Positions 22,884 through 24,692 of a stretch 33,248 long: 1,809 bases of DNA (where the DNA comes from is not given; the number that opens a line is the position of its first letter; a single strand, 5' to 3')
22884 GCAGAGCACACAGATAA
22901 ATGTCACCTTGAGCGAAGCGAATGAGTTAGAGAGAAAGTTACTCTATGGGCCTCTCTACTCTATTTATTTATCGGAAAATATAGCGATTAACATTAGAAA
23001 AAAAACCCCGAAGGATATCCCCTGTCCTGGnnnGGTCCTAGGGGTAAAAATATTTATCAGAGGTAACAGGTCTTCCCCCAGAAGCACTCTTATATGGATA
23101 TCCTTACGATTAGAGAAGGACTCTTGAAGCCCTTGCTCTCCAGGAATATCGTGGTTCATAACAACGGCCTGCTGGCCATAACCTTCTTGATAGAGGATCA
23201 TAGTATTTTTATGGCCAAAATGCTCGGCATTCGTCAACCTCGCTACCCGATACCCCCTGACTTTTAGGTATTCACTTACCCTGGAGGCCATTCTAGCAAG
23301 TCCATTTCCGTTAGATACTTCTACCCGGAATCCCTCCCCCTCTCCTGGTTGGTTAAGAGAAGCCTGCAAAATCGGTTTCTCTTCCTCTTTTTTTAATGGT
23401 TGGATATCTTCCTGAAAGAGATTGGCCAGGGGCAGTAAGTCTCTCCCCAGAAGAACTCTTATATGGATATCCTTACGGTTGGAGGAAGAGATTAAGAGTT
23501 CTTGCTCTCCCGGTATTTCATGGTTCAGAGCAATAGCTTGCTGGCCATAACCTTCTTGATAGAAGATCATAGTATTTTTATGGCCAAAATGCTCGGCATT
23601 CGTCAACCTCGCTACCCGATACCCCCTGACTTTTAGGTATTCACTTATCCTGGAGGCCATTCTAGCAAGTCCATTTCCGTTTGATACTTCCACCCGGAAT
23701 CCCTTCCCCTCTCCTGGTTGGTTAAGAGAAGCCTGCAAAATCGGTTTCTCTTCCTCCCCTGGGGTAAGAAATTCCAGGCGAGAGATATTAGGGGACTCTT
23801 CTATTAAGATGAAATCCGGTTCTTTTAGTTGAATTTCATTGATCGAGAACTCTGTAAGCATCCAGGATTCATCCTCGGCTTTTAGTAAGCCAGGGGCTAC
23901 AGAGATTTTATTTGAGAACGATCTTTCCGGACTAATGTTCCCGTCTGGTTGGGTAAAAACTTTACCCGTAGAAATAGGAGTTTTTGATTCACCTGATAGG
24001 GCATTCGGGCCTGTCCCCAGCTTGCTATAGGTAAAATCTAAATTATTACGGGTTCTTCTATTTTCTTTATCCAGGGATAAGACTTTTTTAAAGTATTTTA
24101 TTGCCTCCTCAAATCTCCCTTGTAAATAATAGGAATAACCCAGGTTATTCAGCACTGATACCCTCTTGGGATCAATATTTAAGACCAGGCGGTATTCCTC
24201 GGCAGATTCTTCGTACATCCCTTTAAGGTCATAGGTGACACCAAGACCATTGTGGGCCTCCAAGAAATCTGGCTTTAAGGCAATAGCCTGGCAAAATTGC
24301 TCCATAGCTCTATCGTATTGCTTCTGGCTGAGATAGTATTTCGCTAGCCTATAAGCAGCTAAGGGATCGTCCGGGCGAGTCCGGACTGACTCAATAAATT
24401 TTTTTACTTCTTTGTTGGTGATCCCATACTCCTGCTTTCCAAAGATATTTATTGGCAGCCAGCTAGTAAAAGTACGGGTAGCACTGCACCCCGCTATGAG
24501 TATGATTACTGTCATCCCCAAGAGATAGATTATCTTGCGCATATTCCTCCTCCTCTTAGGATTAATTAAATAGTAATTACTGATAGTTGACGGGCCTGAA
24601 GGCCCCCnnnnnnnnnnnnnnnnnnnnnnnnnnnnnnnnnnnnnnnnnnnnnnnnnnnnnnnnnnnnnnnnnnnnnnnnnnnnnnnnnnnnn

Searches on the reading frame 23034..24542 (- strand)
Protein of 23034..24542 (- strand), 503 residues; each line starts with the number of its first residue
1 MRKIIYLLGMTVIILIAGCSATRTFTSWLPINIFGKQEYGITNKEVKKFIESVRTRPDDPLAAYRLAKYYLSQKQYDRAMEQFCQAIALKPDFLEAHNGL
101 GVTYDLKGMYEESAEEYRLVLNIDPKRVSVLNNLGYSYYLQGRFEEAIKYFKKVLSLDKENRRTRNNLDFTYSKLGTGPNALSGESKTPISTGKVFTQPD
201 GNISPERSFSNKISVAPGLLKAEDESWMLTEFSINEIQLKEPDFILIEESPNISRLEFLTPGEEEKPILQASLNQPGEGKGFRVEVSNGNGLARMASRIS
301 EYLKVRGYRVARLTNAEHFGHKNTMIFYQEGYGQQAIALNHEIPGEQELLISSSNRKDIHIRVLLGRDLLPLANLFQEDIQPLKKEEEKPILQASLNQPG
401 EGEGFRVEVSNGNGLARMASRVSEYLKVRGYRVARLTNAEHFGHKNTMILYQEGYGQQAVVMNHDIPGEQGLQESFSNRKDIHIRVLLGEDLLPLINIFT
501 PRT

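Call 14: search_protein_families(library=pfam, proteins=[window:23034-24542:-], max_evalue=0.001)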
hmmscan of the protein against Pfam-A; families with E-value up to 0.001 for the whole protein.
window:23034-24542:- (503 aa): 20 families
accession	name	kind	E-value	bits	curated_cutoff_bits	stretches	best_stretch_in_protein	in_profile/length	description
PF13399.11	LytR_C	-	9e-24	84.7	22.2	2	283-368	3-85/86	LytR cell envelope-related transcriptional attenuator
PF07719.23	TPR_2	-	1.2e-20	72.3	27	1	130-161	3-34/34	Tetratricopeptide repeat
PF13414.12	TPR_11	-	1.4e-20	73.2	26.8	3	70-105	4-39/42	TPR repeat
PF00515.34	TPR_1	-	1.9e-20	72.2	27.8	1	130-161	3-34/34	Tetratricopeptide repeat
PF13181.12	TPR_8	-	7.9e-19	66.6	25.7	2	129-161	2-34/34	Tetratricopeptide repeat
PF13431.12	TPR_17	-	1.4e-13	50.3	24.4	0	117-148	2-33/34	Tetratricopeptide repeat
PF13424.12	TPR_12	-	7.1e-13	49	30.1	1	129-176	4-52/77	Tetratricopeptide repeat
PF13432.12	TPR_16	-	7.4e-13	49.1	32.7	1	64-126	1-63/65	Tetratricopeptide repeat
PF14559.12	TPR_19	-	3.8e-11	43.6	25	1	71-126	2-57/68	Tetratricopeptide repeat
PF13428.12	TPR_14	-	2.7e-09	37.2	23.5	0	62-101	3-42/44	Tetratricopeptide repeat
PF13176.12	TPR_7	-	5.4e-09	35.9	27.9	1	131-161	2-32/36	Tetratricopeptide repeat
PF13374.12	TPR_10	-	5.7e-09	36.1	27.5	1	129-156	3-30/42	Tetratricopeptide repeat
PF12895.13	ANAPC3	-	8.4e-07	29.6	27.2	0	55-86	18-49/82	Anaphase-promoting complex, cyclosome, subunit 3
PF13174.12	TPR_6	-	1.3e-06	29.1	26.3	0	133-156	5-28/33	Tetratricopeptide repeat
PF23914.1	TPR_CcmH_CycH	-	3.3e-06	27.5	42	1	37-161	23-154/158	Cytochrome c-type biogenesis protein H TPR domain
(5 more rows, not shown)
